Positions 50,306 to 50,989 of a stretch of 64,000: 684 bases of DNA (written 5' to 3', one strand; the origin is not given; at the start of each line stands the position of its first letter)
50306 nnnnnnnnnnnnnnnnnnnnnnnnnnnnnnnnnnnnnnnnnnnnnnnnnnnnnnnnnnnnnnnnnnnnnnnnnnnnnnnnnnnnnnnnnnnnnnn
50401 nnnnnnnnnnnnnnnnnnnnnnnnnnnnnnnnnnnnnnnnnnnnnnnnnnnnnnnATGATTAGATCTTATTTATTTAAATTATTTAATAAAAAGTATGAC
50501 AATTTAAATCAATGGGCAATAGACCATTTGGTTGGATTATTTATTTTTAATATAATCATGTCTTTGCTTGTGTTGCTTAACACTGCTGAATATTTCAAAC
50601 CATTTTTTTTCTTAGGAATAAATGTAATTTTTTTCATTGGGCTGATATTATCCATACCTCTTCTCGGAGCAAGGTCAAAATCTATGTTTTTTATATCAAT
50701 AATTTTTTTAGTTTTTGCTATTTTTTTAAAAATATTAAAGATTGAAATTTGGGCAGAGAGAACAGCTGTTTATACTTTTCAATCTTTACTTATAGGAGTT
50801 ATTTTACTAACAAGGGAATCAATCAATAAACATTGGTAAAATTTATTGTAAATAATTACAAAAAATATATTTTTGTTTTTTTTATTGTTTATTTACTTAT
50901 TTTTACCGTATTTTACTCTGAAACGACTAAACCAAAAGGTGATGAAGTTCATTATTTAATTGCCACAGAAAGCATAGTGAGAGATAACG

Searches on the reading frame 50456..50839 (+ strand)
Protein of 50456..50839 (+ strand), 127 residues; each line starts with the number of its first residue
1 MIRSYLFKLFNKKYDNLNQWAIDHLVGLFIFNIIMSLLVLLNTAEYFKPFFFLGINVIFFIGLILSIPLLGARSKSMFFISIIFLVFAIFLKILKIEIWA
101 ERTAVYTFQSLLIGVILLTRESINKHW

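Call 3: search_protein_families(library=pfam, proteins=[window:50456-50839:+], max_evalue=0.1)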
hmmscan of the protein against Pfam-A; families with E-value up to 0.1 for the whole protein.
window:50456-50839:+ (127 aa): 2 families
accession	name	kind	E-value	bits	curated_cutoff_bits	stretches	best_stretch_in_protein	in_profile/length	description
PF25265.1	USP32_N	-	0.036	14.4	27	1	101-122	53-74/93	USP32 N-terminal domain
PF16492.10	Cadherin_C_2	-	0.077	14.1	31.5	1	77-110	10-43/85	Cadherin cytoplasmic C-terminal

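Call 4: search_protein_families(library=ncbifam, proteins=[window:50456-50839:+], max_evalue=0.1)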
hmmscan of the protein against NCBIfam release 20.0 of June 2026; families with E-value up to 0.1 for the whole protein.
window:50456-50839:+ (127 aa): 0 families

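Call 67: find_homologous_proteins(query=window:50456-50839:+, max_evalue=0.001)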
Query window:50456-50839:+ (127 aa): 18 proteins with E <= 0.001 among 96 candidates.
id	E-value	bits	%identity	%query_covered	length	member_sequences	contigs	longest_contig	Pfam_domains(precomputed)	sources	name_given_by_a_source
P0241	1.5e-71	256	100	100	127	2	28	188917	-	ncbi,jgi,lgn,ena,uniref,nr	ncbi:hypothetical protein A2130_03680 [Candidatus Woesebacteria bacterium GWC2_33_12]|uniref:Unchara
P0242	1.0e-69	250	98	100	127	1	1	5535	-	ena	-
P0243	9.4e-66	238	95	98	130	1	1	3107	-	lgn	-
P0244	1.0e-65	238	93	100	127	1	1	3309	-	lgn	-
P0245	4.5e-64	232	91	100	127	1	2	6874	-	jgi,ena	-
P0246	4.3e-63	229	94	98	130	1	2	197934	-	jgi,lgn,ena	jgi:hypothetical protein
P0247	6.7e-48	180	100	73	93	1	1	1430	-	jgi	-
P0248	7.2e-44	167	72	98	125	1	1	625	-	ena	-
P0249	1.3e-36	143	66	95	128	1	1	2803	-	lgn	-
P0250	6.7e-36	141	69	82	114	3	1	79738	-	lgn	-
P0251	1.6e-34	137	64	82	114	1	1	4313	-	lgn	-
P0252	1.4e-33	134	67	80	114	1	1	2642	-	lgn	-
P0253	3.0e-32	129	64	82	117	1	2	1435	-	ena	-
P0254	1.3e-26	111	55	85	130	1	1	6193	-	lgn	-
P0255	3.6e-26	110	52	92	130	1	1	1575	-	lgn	-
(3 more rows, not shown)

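Call 68: find_encoding_contigs(protein=P0241, flank=10000, max_places=8)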
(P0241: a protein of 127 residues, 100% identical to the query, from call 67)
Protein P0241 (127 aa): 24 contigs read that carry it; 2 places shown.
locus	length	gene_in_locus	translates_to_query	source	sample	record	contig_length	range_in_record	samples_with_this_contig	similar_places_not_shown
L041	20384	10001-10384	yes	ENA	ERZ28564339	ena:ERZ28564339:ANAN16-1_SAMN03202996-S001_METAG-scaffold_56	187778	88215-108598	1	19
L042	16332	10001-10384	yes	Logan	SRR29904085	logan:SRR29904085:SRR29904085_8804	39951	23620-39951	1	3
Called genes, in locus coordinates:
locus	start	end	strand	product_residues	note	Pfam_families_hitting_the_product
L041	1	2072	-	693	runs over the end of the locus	PF13231:PMT_2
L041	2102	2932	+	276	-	PF05219:DREV (weak), PF05175:MTS, PF06325:PrmA, PF13489:Methyltransf_23, PF08241:Methyltransf_11, PF08242:Methyltransf_12, PF13649:Methyltransf_25, PF13847:Methyltransf_31, +5 more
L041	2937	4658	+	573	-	PF02543:Carbam_trans_N, PF16861:Carbam_trans_C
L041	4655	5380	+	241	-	PF00132:Hexapep, PF14602:Hexapep_2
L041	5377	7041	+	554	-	-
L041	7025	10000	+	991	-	-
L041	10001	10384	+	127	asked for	-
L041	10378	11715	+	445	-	-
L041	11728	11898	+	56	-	-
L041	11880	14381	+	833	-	-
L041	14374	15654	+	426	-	PF01943:Polysacc_synt, PF13440:Polysacc_synt_3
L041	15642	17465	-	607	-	PF13522:GATase_6, PF13537:GATase_7, PF00733:Asn_synthase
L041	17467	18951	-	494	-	PF02366:PMT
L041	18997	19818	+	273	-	PF00535:Glycos_transf_2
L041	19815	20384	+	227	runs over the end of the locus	PF13489:Methyltransf_23, PF07021:MetW, PF13649:Methyltransf_25, PF13847:Methyltransf_31, PF08241:Methyltransf_11, PF08242:Methyltransf_12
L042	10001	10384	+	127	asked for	-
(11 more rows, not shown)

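Call 78: predict_structure(alignment_id=A2)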
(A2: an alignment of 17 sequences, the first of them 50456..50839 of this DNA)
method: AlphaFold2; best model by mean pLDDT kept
length: 127 residues; sequences in the alignment: 17
mean_pLDDT: 82.1   pTM: 0.68
mean pLDDT of the five models: 82.1, 75.5, 73.9, 69.4, 68.8
residues with pLDDT >= 90: 32; 70-90: 79; 50-70: 15; < 50: 1
segments of 3 or more residues with pLDDT < 50: none
pLDDT, mean of each block of 10 residues (from residue 1): 66 77 81 84 70 74 85 88 92 88 90 92 75
secondary structure, 60 per line:
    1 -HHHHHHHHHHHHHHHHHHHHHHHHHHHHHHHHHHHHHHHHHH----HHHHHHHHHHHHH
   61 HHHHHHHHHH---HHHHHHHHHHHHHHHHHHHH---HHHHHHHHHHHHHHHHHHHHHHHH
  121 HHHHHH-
elements in order: H2-43 H48-70 H74-93 H97-126
